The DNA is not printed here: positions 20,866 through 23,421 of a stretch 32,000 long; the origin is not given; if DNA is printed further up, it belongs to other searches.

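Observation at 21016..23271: Single 751-aa polypeptide fusing cysteine desulfurase, persulfide-dioxygenase-like MBL domain and rhodanese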

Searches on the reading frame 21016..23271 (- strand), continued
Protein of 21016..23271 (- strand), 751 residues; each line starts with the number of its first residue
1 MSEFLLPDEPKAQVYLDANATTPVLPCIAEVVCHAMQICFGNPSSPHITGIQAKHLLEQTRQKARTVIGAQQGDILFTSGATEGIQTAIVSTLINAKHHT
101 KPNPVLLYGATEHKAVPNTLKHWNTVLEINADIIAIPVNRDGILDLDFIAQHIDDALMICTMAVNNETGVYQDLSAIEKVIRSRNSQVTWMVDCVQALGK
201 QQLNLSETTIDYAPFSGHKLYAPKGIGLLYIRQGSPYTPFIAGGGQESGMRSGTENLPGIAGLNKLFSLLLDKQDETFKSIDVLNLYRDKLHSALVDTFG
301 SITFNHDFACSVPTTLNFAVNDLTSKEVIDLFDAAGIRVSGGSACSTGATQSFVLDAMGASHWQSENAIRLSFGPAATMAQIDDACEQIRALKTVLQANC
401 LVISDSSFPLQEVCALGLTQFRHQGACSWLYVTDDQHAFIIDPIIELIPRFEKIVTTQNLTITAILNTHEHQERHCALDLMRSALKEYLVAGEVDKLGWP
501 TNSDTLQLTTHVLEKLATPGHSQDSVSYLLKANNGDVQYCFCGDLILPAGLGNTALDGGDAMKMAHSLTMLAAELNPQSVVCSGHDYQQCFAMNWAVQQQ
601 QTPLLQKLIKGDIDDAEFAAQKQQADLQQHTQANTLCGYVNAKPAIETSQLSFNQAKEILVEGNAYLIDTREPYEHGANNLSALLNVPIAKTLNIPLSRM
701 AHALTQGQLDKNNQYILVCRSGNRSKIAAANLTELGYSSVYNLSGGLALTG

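Call 9: find_homologous_proteins(query=window:21016-23271:-, max_evalue=0.00001)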
Query window:21016-23271:- (751 aa): 4607 proteins with E <= 0.00001 among 8000 candidates; the best 120 are listed.
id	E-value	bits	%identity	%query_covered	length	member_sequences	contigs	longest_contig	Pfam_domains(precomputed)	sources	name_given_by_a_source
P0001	0.0e+0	1548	91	100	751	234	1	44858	PF00581.26,PF00266.26,PF00753.34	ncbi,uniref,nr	ncbi:cysteine desulfurase [Pseudoalteromonas sp. BSi20311]|uniref:aminotransferase class V-fold PLP-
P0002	0.0e+0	1524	90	100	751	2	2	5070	PF00581.26,PF00266.26,PF00753.34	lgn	-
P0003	0.0e+0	1359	81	100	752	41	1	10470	PF00581.26,PF00266.26,PF00753.34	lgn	-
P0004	0.0e+0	1306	77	100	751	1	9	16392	PF00581.26,PF00266.26,PF00753.34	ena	-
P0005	0.0e+0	1305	77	100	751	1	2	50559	PF00581.26,PF00266.26,PF00753.34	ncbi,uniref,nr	ncbi:aminotransferase class V-fold PLP-dependent enzyme [Pseudoalteromonas carrageenovora]|uniref:am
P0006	0.0e+0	1305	77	100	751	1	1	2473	PF00581.26,PF00266.26,PF00753.34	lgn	-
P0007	0.0e+0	1304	77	100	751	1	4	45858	PF00581.26,PF00266.26,PF00753.34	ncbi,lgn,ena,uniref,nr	ncbi:aminotransferase class V-fold PLP-dependent enzyme [Pseudoalteromonas carrageenovora]|uniref:am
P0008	0.0e+0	1304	77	100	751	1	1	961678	PF00581.26,PF00266.26,PF00753.34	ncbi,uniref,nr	ncbi:aminotransferase class V-fold PLP-dependent enzyme [Pseudoalteromonas carrageenovora]|uniref:am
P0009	0.0e+0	1304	77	100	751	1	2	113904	PF00581.26,PF00266.26,PF00753.34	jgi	-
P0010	0.0e+0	1302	77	100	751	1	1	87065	PF00581.26,PF00266.26,PF00753.34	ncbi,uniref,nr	ncbi:aminotransferase class V-fold PLP-dependent enzyme [Pseudoalteromonas sp. H103]|uniref:aminotra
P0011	0.0e+0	1302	77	100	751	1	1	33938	PF00581.26,PF00266.26,PF00753.34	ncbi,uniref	ncbi:aminotransferase class V-fold PLP-dependent enzyme [Pseudoalteromonas carrageenovora]|uniref:am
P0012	0.0e+0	1302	77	100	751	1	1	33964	PF00581.26,PF00266.26,PF00753.34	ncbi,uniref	ncbi:MAG: aminotransferase class V-fold PLP-dependent enzyme [Pseudoalteromonas sp.]|uniref:aminotra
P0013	0.0e+0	1302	77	100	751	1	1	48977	PF00581.26,PF00266.26,PF00753.34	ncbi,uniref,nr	ncbi:rhodanese domain-containing protein [Pseudoalteromonas sp. S3178]|uniref:aminotransferase class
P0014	0.0e+0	1302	77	100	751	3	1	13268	PF00581.26,PF00266.26,PF00753.34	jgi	-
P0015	0.0e+0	1302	77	100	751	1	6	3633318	PF00581.26,PF00266.26,PF00753.34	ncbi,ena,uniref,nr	ncbi:cysteine desulfurase [Pseudoalteromonas carrageenovora]|uniref:cysteine desulfurase n=1 Tax=Pse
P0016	0.0e+0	1301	77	100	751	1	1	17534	PF00581.26,PF00266.26,PF00753.34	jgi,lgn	-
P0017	0.0e+0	1301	76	100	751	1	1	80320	PF00581.26,PF00266.26,PF00753.34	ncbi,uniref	ncbi:aminotransferase class V-fold PLP-dependent enzyme [Pseudoalteromonas agarivorans]|uniref:amino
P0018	0.0e+0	1301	77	100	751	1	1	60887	PF00581.26,PF00266.26,PF00753.34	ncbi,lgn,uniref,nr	ncbi:aminotransferase class V-fold PLP-dependent enzyme [Pseudoalteromonas sp. MMG007]|uniref:aminot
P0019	0.0e+0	1300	76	100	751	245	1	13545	PF00581.26,PF00266.26,PF00753.34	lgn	-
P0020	0.0e+0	1299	76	100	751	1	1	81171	PF00581.26,PF00266.26,PF00753.34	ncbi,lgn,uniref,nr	ncbi:aminotransferase class V-fold PLP-dependent enzyme [Pseudoalteromonas sp. MMG006]|uniref:aminot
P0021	0.0e+0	1298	77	100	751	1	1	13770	PF00581.26,PF00266.26,PF00753.34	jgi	-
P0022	0.0e+0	1298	77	100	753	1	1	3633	PF00581.26,PF00266.26,PF00753.34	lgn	-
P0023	0.0e+0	1296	76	100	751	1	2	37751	PF00581.26,PF00266.26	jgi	jgi:cysteine sulfinate desulfinase/cysteine desulfurase-like protein/glyoxylase-like metal-dependent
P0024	0.0e+0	1294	77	100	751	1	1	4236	PF00581.26,PF00266.26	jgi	jgi:cysteine desulfurase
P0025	0.0e+0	1294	76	100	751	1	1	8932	PF00581.26,PF00266.26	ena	-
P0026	0.0e+0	1294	76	100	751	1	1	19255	PF00581.26,PF00266.26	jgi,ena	jgi:cysteine sulfinate desulfinase/cysteine desulfurase-like protein/glyoxylase-like metal-dependent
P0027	0.0e+0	1293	76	100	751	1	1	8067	PF00581.26,PF00266.26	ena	-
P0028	0.0e+0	1293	76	100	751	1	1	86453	PF00581.26,PF00266.26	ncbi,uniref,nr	ncbi:aminotransferase class V-fold PLP-dependent enzyme [Pseudoalteromonas sp. Z9A5]|uniref:aminotra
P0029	0.0e+0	1291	76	100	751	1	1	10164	PF00581.26,PF00266.26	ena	-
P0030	0.0e+0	1291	75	100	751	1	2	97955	PF00581.26,PF00266.26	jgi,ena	-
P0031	0.0e+0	1290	75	100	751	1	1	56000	PF00581.26,PF00266.26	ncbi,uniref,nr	ncbi:aminotransferase class V-fold PLP-dependent enzyme [Pseudoalteromonas sp. SWXJZ94C]|uniref:amin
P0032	0.0e+0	1290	76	100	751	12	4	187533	PF00581.26,PF00266.26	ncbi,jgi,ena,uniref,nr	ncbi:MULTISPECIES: aminotransferase class V-fold PLP-dependent enzyme [Pseudoalteromonas]|jgi:cystei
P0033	0.0e+0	1286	75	100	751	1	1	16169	PF00581.26,PF00266.26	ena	-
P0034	0.0e+0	1283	75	100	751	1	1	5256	PF00581.26,PF00266.26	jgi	-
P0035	0.0e+0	1281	76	100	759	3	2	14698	PF00581.26,PF00266.26,PF00753.34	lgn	-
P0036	0.0e+0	1246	73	100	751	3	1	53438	PF00581.26,PF00266.26,PF00753.34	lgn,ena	-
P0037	0.0e+0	1245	74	100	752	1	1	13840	PF00581.26,PF00266.26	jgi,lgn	-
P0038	0.0e+0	1221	72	100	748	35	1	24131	PF00581.26,PF00266.26,PF00753.34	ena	-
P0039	0.0e+0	1220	72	100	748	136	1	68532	PF00581.26,PF00266.26,PF00753.34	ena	-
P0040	0.0e+0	1215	72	100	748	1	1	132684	PF00581.26,PF00266.26,PF00753.34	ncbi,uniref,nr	ncbi:aminotransferase class V-fold PLP-dependent enzyme [Pseudoalteromonas sp. 2CM32C]|uniref:aminot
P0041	0.0e+0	1212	72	100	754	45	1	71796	PF00581.26,PF00266.26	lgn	-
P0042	0.0e+0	1205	71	100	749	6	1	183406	PF00581.26,PF00266.26,PF00753.34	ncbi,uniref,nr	ncbi:aminotransferase class V-fold PLP-dependent enzyme [Pseudoalteromonas sp. NEC-BIFX-2020_015]|un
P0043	0.0e+0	1203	71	100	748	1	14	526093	PF00581.26,PF00266.26,PF00753.34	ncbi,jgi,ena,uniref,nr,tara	ncbi:aminotransferase class V-fold PLP-dependent enzyme [Pseudoalteromonas sp. CR1]|uniref:aminotran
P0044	0.0e+0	1202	71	100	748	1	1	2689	PF00581.26,PF00266.26,PF00753.34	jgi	jgi:cysteine desulfurase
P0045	0.0e+0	1202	71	100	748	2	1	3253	PF00581.26,PF00266.26,PF00753.34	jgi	jgi:cysteine desulfurase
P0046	0.0e+0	1202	71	100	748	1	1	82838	PF00581.26,PF00266.26,PF00753.34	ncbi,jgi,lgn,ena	-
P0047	0.0e+0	1202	71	100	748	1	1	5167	PF00581.26,PF00266.26,PF00753.34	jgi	jgi:cysteine desulfurase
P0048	0.0e+0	1200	71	100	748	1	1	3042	PF00581.26,PF00266.26,PF00753.34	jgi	jgi:cysteine desulfurase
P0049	0.0e+0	1199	71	100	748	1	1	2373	PF00581.26,PF00266.26,PF00753.34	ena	-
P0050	0.0e+0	1199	70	100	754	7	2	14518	PF00581.26,PF00266.26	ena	-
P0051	0.0e+0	1194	71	100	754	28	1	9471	PF00581.26,PF00266.26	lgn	-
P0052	0.0e+0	1189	70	100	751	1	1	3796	PF00581.26,PF00266.26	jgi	jgi:cysteine desulfurase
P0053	0.0e+0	1188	70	100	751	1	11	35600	PF00581.26,PF00266.26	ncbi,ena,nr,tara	ncbi:MAG: rhodanese domain-containing protein [Pseudoalteromonadaceae bacterium]|nr:rhodanese domain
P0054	0.0e+0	1188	70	100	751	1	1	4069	PF00581.26,PF00266.26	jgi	jgi:cysteine desulfurase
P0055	0.0e+0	1188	70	100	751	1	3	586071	PF00581.26,PF00266.26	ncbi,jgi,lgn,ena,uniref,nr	ncbi:aminotransferase class V-fold PLP-dependent enzyme [Pseudoalteromonas sp. Ps84H-4]|uniref:amino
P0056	0.0e+0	1187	70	100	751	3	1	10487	PF00581.26,PF00266.26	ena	-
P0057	0.0e+0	1187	70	100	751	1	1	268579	PF00581.26,PF00266.26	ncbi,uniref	ncbi:aminotransferase class V-fold PLP-dependent enzyme [Pseudoalteromonas sp. SSMSWG5]|uniref:amino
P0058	0.0e+0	1186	70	100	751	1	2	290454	PF00581.26,PF00266.26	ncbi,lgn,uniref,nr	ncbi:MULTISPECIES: aminotransferase class V-fold PLP-dependent enzyme [unclassified Pseudoalteromona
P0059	0.0e+0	1186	70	100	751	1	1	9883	PF00581.26,PF00266.26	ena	-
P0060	0.0e+0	1186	70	100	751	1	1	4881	PF00581.26,PF00266.26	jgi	jgi:cysteine desulfurase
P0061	0.0e+0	1186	70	100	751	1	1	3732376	PF00581.26,PF00266.26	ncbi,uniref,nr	ncbi:aminotransferase class V-fold PLP-dependent enzyme [Pseudoalteromonas sp. MEBiC 03607]|uniref:a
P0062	0.0e+0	1184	70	100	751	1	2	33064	PF00581.26,PF00266.26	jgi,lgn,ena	jgi:cysteine sulfinate desulfinase/cysteine desulfurase-like protein/glyoxylase-like metal-dependent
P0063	0.0e+0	1182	70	100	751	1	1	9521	PF00581.26,PF00266.26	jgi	-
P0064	0.0e+0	1182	70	100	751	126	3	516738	PF00581.26,PF00266.26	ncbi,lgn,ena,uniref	ncbi:aminotransferase class V-fold PLP-dependent enzyme [Pseudoalteromonas sp. CH_XMU1449-3]|uniref:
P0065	0.0e+0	1181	69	100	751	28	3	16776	PF00581.26,PF00266.26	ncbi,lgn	-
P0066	0.0e+0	1180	69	100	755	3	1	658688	PF00581.26,PF00266.26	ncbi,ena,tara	tara:strand:- start:3413 stop:5680 length:2268 start_codon:yes stop_codon:yes gene_type:complete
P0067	0.0e+0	1179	70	100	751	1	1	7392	PF00581.26,PF00266.26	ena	-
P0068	0.0e+0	1177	70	100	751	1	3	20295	PF00581.26,PF00266.26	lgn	-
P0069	0.0e+0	1176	70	100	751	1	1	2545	PF00581.26,PF00266.26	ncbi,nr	ncbi:MAG: aminotransferase class V-fold PLP-dependent enzyme [Pseudomonadota bacterium]|nr:aminotran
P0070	0.0e+0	1176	69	100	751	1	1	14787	PF00581.26,PF00266.26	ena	-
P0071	0.0e+0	1175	70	100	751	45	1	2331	PF00581.26,PF00266.26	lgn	-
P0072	0.0e+0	1174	99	70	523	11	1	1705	PF00581.26,PF00266.26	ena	-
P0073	0.0e+0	1174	70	100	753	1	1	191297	PF00581.26,PF00266.26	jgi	jgi:cysteine sulfinate desulfinase/cysteine desulfurase-like protein/glyoxylase-like metal-dependent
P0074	0.0e+0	1173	69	100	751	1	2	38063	PF00581.26,PF00266.26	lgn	-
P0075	0.0e+0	1172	69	100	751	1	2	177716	PF00581.26,PF00266.26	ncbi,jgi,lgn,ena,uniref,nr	ncbi:aminotransferase class V-fold PLP-dependent enzyme [Pseudoalteromonas lipolytica]|uniref:cystei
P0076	0.0e+0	1172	69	100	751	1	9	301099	PF00581.26,PF00266.26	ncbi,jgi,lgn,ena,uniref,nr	ncbi:aminotransferase class V-fold PLP-dependent enzyme [Pseudoalteromonas sp. ACER1]|uniref:aminotr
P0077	0.0e+0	1169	69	100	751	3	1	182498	PF00581.26,PF00266.26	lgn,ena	-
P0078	0.0e+0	1167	69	100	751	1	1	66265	PF00581.26,PF00266.26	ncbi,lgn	-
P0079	0.0e+0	1164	69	100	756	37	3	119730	PF00581.26,PF00266.26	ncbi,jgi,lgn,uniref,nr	ncbi:aminotransferase class V-fold PLP-dependent enzyme [Pseudoalteromonas sp. PAB 2.2]|jgi:cysteine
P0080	0.0e+0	1162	70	100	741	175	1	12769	PF00581.26,PF00266.26,PF00753.34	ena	-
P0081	0.0e+0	1159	68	100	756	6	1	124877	PF00581.26,PF00266.26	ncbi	-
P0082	0.0e+0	1154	67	100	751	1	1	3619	PF00581.26,PF00266.26,PF00753.34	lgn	-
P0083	0.0e+0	1152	70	100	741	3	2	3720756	PF00581.26,PF00266.26,PF00753.34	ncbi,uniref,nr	ncbi:hypothetical protein PESP_a2481 [Pseudoalteromonas espejiana DSM 9414]|uniref:cysteine desulfur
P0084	0.0e+0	1151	69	100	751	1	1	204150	PF00581.26,PF00266.26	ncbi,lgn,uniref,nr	ncbi:aminotransferase class V-fold PLP-dependent enzyme [Pseudoalteromonas sp. MMG010]|uniref:aminot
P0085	0.0e+0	1148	69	100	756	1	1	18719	PF00581.26,PF00266.26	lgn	-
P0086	0.0e+0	1146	69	100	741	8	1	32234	PF00581.26,PF00266.26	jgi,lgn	-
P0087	0.0e+0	1145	68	100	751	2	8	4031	PF00581.26,PF00266.26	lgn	-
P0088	0.0e+0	1144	68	100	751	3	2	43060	PF00581.26,PF00266.26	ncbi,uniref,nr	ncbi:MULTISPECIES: aminotransferase class V-fold PLP-dependent enzyme [unclassified Pseudoalteromona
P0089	0.0e+0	1128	68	100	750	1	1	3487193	PF00581.26,PF00266.26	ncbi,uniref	ncbi:aminotransferase class V-fold PLP-dependent enzyme [Pseudoalteromonas mariniglutinosa]|uniref:a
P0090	0.0e+0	1125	67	100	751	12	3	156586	PF00581.26,PF00266.26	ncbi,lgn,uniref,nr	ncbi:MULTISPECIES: aminotransferase class V-fold PLP-dependent enzyme [unclassified Pseudoalteromona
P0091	0.0e+0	1120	67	100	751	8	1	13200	PF00581.26,PF00266.26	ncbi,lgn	ncbi:MAG: aminotransferase class V-fold PLP-dependent enzyme [Pseudoalteromonas sp.]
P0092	0.0e+0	1117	67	100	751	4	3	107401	PF00581.26,PF00266.26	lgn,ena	-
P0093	0.0e+0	1095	80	80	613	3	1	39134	PF00266.26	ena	-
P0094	0.0e+0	1089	75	86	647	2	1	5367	PF00581.26,PF00266.26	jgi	jgi:cysteine desulfurase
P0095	0.0e+0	1062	65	100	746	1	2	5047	PF00581.26,PF00266.26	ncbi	-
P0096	0.0e+0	1013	61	100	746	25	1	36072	PF00581.26,PF00266.26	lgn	-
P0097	1.1e-296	1004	60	99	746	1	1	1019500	PF00581.26,PF00266.26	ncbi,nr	ncbi:Cysteine desulfurase [Pseudoalteromonas luteoviolacea B = ATCC 29581]|nr:Cysteine desulfurase [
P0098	9.9e-296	1001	61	98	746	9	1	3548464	PF00581.26,PF00266.26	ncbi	ncbi:aminotransferase class V-fold PLP-dependent enzyme [Pseudoalteromonas xiamenensis]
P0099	2.4e-293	993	60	100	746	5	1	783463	PF00581.26,PF00266.26,PF00753.34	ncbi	ncbi:aminotransferase class V-fold PLP-dependent enzyme [Pseudoalteromonas sp. GB56]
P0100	3.5e-293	993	60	100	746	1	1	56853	PF00581.26,PF00266.26,PF00753.34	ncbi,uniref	ncbi:aminotransferase class V-fold PLP-dependent enzyme [Pseudoalteromonas sp. SSDWG2]|uniref:aminot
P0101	4.2e-293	992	60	99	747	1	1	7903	PF00581.26,PF00266.26,PF00753.34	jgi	jgi:cysteine desulfurase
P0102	2.6e-290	983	61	100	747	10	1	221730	PF00581.26,PF00266.26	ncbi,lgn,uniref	ncbi:aminotransferase class V-fold PLP-dependent enzyme [Pseudoalteromonas sp. YIC-827]|uniref:cyste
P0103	2.9e-289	980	60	98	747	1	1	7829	PF00581.26,PF00266.26,PF00753.34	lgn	-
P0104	3.4e-283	960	59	99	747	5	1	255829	PF00581.26,PF00266.26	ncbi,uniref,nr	ncbi:hypothetical protein PULV_a3005 [Pseudoalteromonas ulvae UL12]|uniref:aminotransferase class V-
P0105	6.3e-281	952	60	99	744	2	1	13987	PF00581.26,PF00266.26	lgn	-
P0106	4.6e-280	949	59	98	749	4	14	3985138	PF00581.26,PF00266.26,PF00753.34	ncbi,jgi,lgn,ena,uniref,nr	ncbi:aminotransferase class V-fold PLP-dependent enzyme [Pseudoalteromonas tunicata]|jgi:cysteine su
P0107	1.9e-258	878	56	98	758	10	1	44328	PF00581.26,PF00266.26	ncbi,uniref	ncbi:aminotransferase class V-fold PLP-dependent enzyme [Pseudoalteromonas rubra]|uniref:aminotransf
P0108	2.2e-257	874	55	99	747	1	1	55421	PF00581.26,PF00266.26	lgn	-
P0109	1.6e-256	871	56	98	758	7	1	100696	PF00581.26,PF00266.26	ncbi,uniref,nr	ncbi:aminotransferase class V-fold PLP-dependent enzyme [Pseudoalteromonas rubra]|uniref:cysteine de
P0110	1.8e-256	871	55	99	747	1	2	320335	PF00581.26,PF00266.26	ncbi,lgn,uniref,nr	ncbi:aminotransferase class V-fold PLP-dependent enzyme [Pseudoalteromonas ardens]|uniref:cysteine d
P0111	4.4e-256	870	54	99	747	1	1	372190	PF00581.26,PF00266.26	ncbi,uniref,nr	ncbi:hypothetical protein PRUB_a3738 [Pseudoalteromonas rubra]|uniref:cysteine desulfurase n=1 Tax=P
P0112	8.2e-256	869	55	99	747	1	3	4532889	PF00581.26,PF00266.26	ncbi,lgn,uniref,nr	ncbi:aminotransferase class V-fold PLP-dependent enzyme [Pseudoalteromonas rubra]|uniref:cysteine de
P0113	3.5e-255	867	55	99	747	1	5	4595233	PF00581.26,PF00266.26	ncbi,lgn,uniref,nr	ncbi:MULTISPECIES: aminotransferase class V-fold PLP-dependent enzyme [Pseudoalteromonas]|uniref:cys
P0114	1.2e-226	773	49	98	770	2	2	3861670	PF00581.26,PF00266.26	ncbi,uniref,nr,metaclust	ncbi:aminotransferase class V-fold PLP-dependent enzyme [Thalassotalea crassostreae]|uniref:aminotra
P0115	1.9e-225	769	49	98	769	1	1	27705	PF00581.26,PF00266.26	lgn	-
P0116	1.9e-225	769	48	98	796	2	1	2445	PF00581.26,PF00266.26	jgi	jgi:cysteine desulfurase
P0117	2.4e-225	768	49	99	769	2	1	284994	PF00581.26,PF00266.26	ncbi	ncbi:aminotransferase class V-fold PLP-dependent enzyme [Colwellia sp. MEBiC06753]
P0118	1.0e-224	766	49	99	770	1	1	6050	PF00581.26,PF00266.26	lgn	-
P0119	5.8e-224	764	49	100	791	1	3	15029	PF00581.26,PF00266.26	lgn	-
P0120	1.5e-223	762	51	98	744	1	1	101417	PF00581.26,PF00266.26,PF00753.34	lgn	-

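Call 20: find_encoding_contigs(protein=P0114, flank=6000, max_places=2)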
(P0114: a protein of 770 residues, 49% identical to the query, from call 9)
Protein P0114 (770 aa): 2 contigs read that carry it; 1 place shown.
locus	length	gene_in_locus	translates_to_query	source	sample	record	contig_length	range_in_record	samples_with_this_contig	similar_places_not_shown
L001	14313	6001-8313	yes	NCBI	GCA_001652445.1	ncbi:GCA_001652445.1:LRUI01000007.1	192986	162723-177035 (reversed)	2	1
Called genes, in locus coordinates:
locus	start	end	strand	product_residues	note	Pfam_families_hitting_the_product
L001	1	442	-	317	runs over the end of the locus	PF00389:2-Hacid_dh, PF02826:2-Hacid_dh_C, PF07991:KARI_N (weak)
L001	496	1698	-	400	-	PF05940:NnrS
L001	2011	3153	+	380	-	PF00267:Porin_1 (weak)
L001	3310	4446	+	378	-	PF00267:Porin_1 (weak)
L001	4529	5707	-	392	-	-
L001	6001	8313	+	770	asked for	PF00266:Aminotran_5, PF00581:Rhodanese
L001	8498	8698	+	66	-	PF04384:Fe-S_assembly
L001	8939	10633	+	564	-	PF00390:malic, PF03949:Malic_M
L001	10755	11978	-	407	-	PF03616:Glt_symporter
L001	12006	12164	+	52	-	-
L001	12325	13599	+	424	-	PF00375:SDF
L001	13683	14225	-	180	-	PF13505:OMP_b-brl (weak)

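Call 21: find_encoding_contigs(protein=P0120, flank=6000, max_places=2)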
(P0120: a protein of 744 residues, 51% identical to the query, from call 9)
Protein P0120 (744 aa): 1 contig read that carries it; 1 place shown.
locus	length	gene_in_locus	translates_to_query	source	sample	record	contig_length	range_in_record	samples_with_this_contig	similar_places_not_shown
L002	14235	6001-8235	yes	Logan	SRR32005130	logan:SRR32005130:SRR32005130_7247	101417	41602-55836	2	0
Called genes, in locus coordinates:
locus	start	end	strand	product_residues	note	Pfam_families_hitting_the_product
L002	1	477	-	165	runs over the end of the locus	PF10077:DUF2314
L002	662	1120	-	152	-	-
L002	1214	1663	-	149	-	-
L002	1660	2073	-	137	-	-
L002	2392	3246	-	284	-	-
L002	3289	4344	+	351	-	PF00724:Oxidored_FMN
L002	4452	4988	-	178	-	PF02600:DsbB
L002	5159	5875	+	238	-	PF00392:GntR, PF07840:FadR_C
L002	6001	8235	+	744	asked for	PF00266:Aminotran_5, PF00753:Lactamase_B (faint), PF00581:Rhodanese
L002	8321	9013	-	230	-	PF13490:zf-HC2 (faint), PF12973:Cupin_7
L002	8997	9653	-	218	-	PF04542:Sigma70_r2, PF04545:Sigma70_r4, PF08281:Sigma70_r4_2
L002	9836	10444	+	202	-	PF02525:Flavodoxin_2, PF03358:FMN_red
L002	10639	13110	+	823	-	PF07676:PD40 (faint), PF26549:Tricorn_N (faint), PF00930:DPPIV_N, PF02129:Peptidase_S15, PF20434:BD-FAE, PF00326:Peptidase_S9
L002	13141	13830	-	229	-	PF00849:PseudoU_synth_2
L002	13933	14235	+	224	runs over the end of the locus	PF00849:PseudoU_synth_2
